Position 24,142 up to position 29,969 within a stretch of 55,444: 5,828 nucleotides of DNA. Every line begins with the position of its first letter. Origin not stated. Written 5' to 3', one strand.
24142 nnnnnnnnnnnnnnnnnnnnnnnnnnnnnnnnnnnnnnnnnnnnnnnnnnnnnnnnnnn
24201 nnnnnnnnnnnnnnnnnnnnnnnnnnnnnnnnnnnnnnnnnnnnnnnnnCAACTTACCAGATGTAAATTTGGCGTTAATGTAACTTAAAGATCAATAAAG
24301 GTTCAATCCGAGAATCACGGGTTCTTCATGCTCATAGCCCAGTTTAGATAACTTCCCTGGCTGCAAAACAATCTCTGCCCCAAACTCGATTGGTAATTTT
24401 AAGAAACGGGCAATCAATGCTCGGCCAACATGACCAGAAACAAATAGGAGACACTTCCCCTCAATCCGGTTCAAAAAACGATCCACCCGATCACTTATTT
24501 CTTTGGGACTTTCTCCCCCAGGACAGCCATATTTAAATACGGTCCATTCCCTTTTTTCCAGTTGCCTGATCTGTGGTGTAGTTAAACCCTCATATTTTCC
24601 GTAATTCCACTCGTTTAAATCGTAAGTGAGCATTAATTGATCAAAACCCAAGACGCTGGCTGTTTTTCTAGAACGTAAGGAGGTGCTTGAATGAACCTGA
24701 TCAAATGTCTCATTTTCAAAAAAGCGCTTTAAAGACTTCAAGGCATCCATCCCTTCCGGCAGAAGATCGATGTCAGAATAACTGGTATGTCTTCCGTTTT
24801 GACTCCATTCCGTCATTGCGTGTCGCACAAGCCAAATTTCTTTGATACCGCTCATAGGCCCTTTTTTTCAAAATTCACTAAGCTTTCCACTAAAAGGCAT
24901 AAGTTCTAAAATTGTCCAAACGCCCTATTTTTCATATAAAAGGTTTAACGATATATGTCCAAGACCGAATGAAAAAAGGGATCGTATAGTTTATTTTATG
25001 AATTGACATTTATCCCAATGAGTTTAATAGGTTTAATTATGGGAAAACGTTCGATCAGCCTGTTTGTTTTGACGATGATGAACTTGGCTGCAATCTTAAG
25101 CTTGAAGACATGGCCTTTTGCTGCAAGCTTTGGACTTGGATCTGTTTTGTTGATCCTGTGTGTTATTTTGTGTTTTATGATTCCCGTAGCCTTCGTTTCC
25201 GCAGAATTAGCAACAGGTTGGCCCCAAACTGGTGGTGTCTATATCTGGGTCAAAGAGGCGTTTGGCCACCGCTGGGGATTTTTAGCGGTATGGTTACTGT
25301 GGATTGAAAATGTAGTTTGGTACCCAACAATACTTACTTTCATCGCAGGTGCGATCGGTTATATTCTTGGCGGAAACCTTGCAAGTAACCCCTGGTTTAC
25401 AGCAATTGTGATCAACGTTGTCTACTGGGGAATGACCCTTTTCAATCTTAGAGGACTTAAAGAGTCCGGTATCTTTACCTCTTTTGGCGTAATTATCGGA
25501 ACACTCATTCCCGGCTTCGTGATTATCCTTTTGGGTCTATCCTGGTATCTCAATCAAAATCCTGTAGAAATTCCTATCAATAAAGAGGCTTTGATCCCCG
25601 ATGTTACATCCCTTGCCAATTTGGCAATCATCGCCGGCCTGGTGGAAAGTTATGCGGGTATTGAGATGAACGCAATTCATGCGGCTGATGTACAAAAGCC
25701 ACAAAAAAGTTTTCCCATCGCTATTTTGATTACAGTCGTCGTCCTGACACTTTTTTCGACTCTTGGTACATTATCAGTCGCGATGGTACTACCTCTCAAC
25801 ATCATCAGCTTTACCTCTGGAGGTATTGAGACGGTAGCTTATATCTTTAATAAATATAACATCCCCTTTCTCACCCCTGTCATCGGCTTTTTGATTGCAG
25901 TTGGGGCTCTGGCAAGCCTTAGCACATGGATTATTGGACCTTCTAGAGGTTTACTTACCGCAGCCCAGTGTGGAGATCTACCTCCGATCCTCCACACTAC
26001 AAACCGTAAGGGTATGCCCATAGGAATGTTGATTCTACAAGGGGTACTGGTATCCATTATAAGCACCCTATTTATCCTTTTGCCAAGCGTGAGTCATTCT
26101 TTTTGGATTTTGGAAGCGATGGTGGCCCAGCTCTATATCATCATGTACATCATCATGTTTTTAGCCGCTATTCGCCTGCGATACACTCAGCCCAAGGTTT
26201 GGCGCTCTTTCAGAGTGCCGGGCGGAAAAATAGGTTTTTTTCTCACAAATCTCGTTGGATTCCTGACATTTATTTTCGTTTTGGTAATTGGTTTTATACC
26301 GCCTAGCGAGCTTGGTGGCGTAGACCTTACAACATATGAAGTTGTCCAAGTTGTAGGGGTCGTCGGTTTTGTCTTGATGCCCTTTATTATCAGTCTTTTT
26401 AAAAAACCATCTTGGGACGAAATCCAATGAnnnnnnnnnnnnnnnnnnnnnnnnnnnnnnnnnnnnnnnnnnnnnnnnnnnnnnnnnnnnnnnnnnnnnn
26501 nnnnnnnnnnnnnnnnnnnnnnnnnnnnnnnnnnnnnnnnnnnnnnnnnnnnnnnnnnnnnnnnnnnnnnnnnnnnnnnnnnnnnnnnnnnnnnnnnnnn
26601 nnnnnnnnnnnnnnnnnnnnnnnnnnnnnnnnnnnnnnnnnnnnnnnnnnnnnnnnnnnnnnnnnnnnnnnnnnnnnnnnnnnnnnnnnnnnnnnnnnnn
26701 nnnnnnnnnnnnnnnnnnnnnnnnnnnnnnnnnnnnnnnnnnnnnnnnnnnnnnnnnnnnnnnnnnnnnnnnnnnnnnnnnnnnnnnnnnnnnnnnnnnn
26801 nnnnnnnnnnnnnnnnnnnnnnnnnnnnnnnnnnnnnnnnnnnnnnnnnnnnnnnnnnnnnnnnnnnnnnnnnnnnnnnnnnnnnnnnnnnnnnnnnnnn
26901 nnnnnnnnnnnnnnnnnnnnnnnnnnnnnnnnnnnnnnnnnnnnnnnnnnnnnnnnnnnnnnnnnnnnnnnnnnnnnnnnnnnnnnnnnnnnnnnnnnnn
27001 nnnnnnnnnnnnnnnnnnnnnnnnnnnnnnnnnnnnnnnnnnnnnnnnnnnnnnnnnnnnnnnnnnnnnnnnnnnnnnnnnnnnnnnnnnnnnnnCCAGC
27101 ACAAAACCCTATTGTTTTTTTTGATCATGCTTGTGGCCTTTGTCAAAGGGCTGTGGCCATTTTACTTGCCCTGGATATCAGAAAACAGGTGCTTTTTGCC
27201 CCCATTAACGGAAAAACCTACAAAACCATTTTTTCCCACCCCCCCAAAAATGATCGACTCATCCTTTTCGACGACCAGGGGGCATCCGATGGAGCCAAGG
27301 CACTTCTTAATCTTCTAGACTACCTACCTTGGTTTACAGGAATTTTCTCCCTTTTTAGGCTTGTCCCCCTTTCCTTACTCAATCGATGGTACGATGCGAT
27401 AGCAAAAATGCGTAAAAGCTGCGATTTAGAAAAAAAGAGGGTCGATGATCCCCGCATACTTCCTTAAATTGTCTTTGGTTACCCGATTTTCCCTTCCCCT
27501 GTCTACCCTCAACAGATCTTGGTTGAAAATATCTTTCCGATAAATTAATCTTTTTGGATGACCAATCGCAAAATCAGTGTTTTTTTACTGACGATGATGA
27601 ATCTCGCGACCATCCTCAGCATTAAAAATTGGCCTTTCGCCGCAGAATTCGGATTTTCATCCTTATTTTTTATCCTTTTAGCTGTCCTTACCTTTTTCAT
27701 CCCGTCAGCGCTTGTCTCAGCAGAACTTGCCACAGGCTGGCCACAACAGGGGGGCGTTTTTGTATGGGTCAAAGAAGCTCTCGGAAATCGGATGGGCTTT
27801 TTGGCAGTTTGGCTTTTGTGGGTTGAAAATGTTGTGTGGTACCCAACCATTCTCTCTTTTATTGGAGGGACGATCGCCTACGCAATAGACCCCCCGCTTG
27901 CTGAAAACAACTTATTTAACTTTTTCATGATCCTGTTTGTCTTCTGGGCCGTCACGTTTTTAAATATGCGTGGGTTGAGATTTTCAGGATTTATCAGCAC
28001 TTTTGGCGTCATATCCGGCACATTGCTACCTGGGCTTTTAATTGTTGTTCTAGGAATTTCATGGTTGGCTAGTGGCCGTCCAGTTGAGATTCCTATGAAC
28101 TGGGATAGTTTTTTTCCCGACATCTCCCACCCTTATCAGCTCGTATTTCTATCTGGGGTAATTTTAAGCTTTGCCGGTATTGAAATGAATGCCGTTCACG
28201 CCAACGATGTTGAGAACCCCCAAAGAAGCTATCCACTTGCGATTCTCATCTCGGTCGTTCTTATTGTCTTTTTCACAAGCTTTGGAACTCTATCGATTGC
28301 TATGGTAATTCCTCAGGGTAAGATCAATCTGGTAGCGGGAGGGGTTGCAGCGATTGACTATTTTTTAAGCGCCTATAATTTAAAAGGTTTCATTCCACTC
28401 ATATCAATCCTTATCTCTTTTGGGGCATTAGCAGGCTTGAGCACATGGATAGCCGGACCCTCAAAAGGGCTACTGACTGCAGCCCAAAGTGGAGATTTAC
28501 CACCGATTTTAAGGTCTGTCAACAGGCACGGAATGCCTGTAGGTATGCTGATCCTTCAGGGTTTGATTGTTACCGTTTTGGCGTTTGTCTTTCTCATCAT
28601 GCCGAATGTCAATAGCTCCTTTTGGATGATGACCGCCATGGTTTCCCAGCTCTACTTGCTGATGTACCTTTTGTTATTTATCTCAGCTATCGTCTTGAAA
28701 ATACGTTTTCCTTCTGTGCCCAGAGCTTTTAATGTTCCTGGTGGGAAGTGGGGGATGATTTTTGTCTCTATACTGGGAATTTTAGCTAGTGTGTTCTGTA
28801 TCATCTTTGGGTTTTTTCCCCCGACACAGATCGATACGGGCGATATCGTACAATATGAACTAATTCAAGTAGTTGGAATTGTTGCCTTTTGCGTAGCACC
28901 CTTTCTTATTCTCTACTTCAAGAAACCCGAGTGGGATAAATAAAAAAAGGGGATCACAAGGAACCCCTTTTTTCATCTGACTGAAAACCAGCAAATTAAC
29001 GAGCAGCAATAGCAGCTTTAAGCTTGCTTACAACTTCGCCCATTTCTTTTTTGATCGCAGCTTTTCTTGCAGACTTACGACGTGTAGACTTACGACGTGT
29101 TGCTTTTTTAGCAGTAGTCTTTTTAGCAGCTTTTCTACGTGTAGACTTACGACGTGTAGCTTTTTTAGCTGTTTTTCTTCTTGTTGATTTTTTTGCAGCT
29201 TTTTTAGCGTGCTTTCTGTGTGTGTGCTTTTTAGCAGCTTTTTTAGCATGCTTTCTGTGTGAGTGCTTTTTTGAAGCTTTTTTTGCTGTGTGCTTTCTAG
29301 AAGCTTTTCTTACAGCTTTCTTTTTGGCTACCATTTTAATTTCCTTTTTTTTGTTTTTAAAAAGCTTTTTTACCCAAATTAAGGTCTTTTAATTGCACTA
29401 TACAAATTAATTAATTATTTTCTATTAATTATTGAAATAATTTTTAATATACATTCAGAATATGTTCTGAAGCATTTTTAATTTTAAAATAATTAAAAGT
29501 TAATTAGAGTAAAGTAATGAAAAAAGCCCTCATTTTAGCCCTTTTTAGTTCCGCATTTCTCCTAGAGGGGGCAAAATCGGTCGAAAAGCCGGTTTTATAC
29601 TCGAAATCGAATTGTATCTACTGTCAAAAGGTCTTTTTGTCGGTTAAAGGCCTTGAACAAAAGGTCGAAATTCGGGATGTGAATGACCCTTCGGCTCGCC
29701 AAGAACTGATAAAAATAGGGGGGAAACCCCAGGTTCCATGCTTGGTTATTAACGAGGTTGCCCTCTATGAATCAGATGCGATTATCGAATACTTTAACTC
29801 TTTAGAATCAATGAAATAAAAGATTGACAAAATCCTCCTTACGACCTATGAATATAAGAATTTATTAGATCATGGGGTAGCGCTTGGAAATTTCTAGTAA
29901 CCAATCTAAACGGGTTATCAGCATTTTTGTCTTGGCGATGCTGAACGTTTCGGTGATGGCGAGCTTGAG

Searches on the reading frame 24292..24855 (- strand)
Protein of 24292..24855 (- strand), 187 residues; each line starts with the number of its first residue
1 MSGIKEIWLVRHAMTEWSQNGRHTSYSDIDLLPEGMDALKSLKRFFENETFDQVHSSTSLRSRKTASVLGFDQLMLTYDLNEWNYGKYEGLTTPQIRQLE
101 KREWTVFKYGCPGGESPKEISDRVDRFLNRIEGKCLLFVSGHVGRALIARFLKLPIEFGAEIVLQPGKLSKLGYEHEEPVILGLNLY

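Call 3: search_protein_families(library=pfam, proteins=[window:24292-24855:-], max_evalue=0.01)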
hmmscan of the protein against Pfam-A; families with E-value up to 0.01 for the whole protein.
window:24292-24855:- (187 aa): 1 family
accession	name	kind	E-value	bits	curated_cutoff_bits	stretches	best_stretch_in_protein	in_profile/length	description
PF00300.27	His_Phos_1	-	3.9e-35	121.7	21.7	1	7-185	1-192/194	Histidine phosphatase superfamily (branch 1)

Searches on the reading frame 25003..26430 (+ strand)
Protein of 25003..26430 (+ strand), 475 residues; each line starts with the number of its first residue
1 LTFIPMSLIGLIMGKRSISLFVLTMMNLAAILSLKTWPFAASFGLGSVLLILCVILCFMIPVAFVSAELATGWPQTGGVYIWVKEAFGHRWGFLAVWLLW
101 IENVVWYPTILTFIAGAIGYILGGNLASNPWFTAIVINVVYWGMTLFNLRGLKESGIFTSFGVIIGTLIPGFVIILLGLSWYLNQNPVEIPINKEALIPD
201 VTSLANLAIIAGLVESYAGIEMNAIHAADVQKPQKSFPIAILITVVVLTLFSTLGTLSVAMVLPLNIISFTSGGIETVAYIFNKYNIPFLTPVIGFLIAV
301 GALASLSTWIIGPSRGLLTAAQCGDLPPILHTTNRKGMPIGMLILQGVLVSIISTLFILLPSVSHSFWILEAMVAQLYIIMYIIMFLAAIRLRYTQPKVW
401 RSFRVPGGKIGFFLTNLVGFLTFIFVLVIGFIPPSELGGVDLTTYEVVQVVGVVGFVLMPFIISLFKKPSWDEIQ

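Call 3: search_protein_families(library=pfam, proteins=[window:25003-26430:+], max_evalue=0.01)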
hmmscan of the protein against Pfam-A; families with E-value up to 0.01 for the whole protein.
window:25003-26430:+ (475 aa): 2 families
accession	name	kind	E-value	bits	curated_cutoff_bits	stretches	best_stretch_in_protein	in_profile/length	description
PF13520.12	AA_permease_2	-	1e-57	196.4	27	1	20-438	3-412/427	Amino acid permease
PF00324.27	AA_permease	-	4.8e-26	91.9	24.6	1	34-432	17-422/470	Amino acid permease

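Call 4: search_protein_families(library=ncbifam, proteins=[window:25003-26430:+], max_evalue=0.01)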
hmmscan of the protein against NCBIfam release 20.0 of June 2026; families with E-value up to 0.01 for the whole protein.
window:25003-26430:+ (475 aa): 22 families
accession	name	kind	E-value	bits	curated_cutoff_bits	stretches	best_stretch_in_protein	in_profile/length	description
NF053662.1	Glu_GABA_anti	equivalog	7.1e-134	447.3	640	1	18-473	2-452/468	glutamate/gamma-aminobutyrate antiporter GadC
TIGR03813.2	Gln_GABA_anti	equivalog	1e-129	433.7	650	1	16-473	2-464/479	glutamine/gamma-aminobutyrate antiporter GadC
NF040513.1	antiport_TyrP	equivalog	4e-95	319.2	630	1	16-472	3-464/465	tyrosine-tyramine antiporter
TIGR00910.1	2A0307_GadC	equivalog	6.3e-78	262.6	673.5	1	13-464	8-464/511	glutamate/gamma-aminobutyrate antiporter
TIGR00905.1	2A0302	subfamily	1.8e-23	83.1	409.05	1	29-428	25-408/473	basic amino acid/polyamine antiporter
TIGR00908.1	2A0305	equivalog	9.1e-20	71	381.75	1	15-411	6-389/442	ethanolamine permease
TIGR00909.1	2A0306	subfamily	2.1e-18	66.5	556.8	1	15-427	2-404/429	amino acid transporter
NF008245.0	PRK11021.1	equivalog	1e-14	54.4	284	1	49-398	42-372/419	L-methionine/branched-chain amino acid transporter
NF007929.0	PRK10644.1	equivalog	4.8e-13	48.6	574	1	56-390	50-373/445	arginine/agmatine antiporter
TIGR03810.1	arg_ornith_anti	equivalog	2.9e-12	46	591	1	23-392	13-377/468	arginine-ornithine antiporter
TIGR04298.1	his_histam_anti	equivalog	8e-12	45.1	750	1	41-390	28-372/429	histidine-histamine antiporter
NF011775.0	PRK15238.1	equivalog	9.3e-12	44.5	400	1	15-281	6-289/500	glutamate/gamma-aminobutyrate family transporter YjeM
TIGR00911.1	2A0308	subfamily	3.2e-11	42.4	701.8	1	40-471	77-482/505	L-type amino acid transporter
NF007602.0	PRK10249.1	equivalog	9.7e-11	41.3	851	1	67-428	75-428/458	phenylalanine transporter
NF008466.1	PRK11357.1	equivalog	4.8e-10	38.9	800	1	51-304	46-291/446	fructoselysine/psicoselysine transporter FrlA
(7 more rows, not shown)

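Call 60: search_solved_structures(query=window:25003-26430:+, max_evalue=1e-10, show_alignments=0)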
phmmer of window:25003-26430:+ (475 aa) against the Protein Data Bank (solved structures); distinct sequences matched with E-value up to 1e-10: 2.
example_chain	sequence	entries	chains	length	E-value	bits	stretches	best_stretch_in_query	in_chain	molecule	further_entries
4dji_A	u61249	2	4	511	2.3e-60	208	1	23-463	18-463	Probable glutamate/gamma-aminobutyrate antiporter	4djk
3l1l_A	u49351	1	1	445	2.9e-12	49.4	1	18-388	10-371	Arginine/agmatine antiporter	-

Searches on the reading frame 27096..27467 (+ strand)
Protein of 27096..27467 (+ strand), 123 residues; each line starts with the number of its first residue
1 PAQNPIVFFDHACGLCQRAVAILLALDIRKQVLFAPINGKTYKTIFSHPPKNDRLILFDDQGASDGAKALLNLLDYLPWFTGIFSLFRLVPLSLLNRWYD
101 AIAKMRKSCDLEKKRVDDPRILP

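Call 20: find_homologous_proteins(query=window:27096-27467:+, max_evalue=0.001)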
Query window:27096-27467:+: 7 candidates shared short words with the query, none scored E <= 0.001.

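Call 65: find_homologous_proteins(query=A4, max_evalue=0.001)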
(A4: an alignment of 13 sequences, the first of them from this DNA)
Query A4 (13 sequences) (123 aa, profile of the alignment): 3233 proteins with E <= 0.001 among 3859 candidates; the best 120 are listed.
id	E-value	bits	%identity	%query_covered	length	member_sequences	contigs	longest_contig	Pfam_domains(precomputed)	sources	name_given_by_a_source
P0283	8.8e-41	157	24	84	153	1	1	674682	PF04134.18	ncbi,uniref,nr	ncbi:thiol-disulfide oxidoreductase DCC family protein [Haloarchaeobius sp. HME9146]|uniref:thiol-di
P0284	1.2e-40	157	23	84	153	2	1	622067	PF04134.18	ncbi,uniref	ncbi:thiol-disulfide oxidoreductase DCC family protein [Haloarchaeobius sp. DYHT-AS-18]|uniref:thiol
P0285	1.6e-40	157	28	85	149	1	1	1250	PF04134.18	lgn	-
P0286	1.6e-40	157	29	86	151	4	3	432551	PF04134.18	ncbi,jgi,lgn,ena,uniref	ncbi:thiol-disulfide oxidoreductase DCC family protein [Halobacteriaceae archaeon SHR40]|uniref:thio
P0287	4.1e-40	155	25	83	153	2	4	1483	PF04134.18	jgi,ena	-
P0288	5.3e-40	155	26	84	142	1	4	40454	PF04134.18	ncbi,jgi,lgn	-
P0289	5.7e-40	155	24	85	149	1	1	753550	PF04134.18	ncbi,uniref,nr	ncbi:thiol-disulfide oxidoreductase DCC family protein [Haloarchaeobius amylolyticus]|uniref:thiol-d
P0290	7.4e-40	154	26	86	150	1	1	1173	PF04134.18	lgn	-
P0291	9.2e-40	154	27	83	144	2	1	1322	PF04134.18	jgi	-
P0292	9.2e-40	154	29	85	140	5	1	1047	PF04134.18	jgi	-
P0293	9.6e-40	154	25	84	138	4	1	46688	PF04134.18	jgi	jgi:predicted DCC family thiol-disulfide oxidoreductase YuxK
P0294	1.0e-39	154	27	87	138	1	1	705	PF04134.18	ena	-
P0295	1.1e-39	154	25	85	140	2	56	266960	PF04134.18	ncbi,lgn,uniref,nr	ncbi:thiol-disulfide oxidoreductase DCC family protein [Alicyclobacillus acidiphilus]|uniref:thiol-d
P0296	1.2e-39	154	27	85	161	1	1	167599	PF04134.18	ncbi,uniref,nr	ncbi:thiol-disulfide oxidoreductase DCC family protein [Haloarcula amylovorans]|uniref:thiol-disulfi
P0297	1.5e-39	153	23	85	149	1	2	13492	PF04134.18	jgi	jgi:predicted DCC family thiol-disulfide oxidoreductase YuxK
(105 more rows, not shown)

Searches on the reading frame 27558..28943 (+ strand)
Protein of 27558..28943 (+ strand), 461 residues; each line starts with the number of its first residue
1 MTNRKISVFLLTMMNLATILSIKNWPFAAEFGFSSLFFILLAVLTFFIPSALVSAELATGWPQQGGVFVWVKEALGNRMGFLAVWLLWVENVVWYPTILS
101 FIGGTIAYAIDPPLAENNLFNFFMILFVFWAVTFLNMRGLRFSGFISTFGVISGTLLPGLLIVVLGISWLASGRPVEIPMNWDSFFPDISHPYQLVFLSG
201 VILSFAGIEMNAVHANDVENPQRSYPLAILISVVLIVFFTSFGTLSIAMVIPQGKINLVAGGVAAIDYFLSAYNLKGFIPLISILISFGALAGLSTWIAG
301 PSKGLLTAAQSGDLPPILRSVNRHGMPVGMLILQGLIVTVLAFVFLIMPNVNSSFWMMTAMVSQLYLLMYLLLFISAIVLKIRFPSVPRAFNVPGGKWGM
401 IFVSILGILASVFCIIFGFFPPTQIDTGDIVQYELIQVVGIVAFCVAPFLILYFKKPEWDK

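Call 3: search_protein_families(library=pfam, proteins=[window:27558-28943:+], max_evalue=0.01)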
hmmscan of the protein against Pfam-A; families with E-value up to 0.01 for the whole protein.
window:27558-28943:+ (461 aa): 2 families
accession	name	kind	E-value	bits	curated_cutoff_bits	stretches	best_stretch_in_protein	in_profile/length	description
PF13520.12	AA_permease_2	-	7e-60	203.6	27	1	13-436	8-421/427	Amino acid permease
PF00324.27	AA_permease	-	1e-23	84.2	24.6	1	19-447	14-451/470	Amino acid permease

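Call 4: search_protein_families(library=ncbifam, proteins=[window:27558-28943:+], max_evalue=0.01)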
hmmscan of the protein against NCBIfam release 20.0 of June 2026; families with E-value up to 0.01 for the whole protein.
window:27558-28943:+ (461 aa): 20 families
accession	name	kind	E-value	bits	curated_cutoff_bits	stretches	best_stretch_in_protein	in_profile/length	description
TIGR03813.2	Gln_GABA_anti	equivalog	5.1e-137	457.7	650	1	4-460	2-463/479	glutamine/gamma-aminobutyrate antiporter GadC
NF053662.1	Glu_GABA_anti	equivalog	4.8e-132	441.3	640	1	6-460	2-451/468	glutamate/gamma-aminobutyrate antiporter GadC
NF040513.1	antiport_TyrP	equivalog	3.4e-102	342.5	630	1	3-461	2-465/465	tyrosine-tyramine antiporter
TIGR00910.1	2A0307_GadC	equivalog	2.7e-92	310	673.5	1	2-452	9-464/511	glutamate/gamma-aminobutyrate antiporter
TIGR00909.1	2A0306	subfamily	4.2e-23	82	556.8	1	4-417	3-403/429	amino acid transporter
TIGR00905.1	2A0302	subfamily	1e-22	80.6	409.05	1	51-416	58-408/473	basic amino acid/polyamine antiporter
NF011775.0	PRK15238.1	equivalog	5.9e-22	78.1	400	2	2-250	5-269/500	glutamate/gamma-aminobutyrate family transporter YjeM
NF007754.0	PRK10435.1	equivalog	2.5e-15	56.4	585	1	32-416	36-399/443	cadaverine/lysine antiporter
NF007929.0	PRK10644.1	equivalog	1.1e-14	54.1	574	1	35-383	42-378/445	arginine/agmatine antiporter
TIGR00911.1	2A0308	subfamily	4.1e-13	48.6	701.8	1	32-459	81-482/505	L-type amino acid transporter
TIGR04298.1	his_histam_anti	equivalog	4.2e-13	49.3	750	1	29-382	28-374/429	histidine-histamine antiporter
TIGR00908.1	2A0305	equivalog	1.7e-12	47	381.75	1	6-436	9-422/442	ethanolamine permease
NF008245.0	PRK11021.1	equivalog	2.4e-12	46.6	284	1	40-380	47-366/419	L-methionine/branched-chain amino acid transporter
TIGR00913.1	2A0310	subfamily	4.2e-11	42.3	578.7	1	38-446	42-460/480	amino acid permease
TIGR00906.1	2A0303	subfamily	4.3e-07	28.7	681.7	1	202-381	259-427/602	cationic amino acid transport permease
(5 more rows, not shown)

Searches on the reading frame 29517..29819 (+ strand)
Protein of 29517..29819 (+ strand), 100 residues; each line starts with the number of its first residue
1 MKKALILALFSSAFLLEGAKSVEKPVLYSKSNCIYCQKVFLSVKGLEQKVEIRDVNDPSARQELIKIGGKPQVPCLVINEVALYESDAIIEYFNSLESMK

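Call 3: search_protein_families(library=pfam, proteins=[window:29517-29819:+], max_evalue=0.01)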
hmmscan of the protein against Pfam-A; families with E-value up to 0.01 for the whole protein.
window:29517-29819:+ (100 aa): 4 families
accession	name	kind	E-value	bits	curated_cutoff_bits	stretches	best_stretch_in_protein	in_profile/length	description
PF13417.12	GST_N_3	-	2.3e-12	47.5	22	1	27-96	1-70/75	Glutathione S-transferase, N-terminal domain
PF00462.30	Glutaredoxin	-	4.9e-10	39.9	22.9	1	26-80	2-57/60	Glutaredoxin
PF13409.12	GST_N_2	-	9.3e-10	39.4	25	1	33-95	2-69/70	Glutathione S-transferase, N-terminal domain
PF02798.26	GST_N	-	7.3e-08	33.1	20.9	1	28-92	6-73/76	Glutathione S-transferase, N-terminal domain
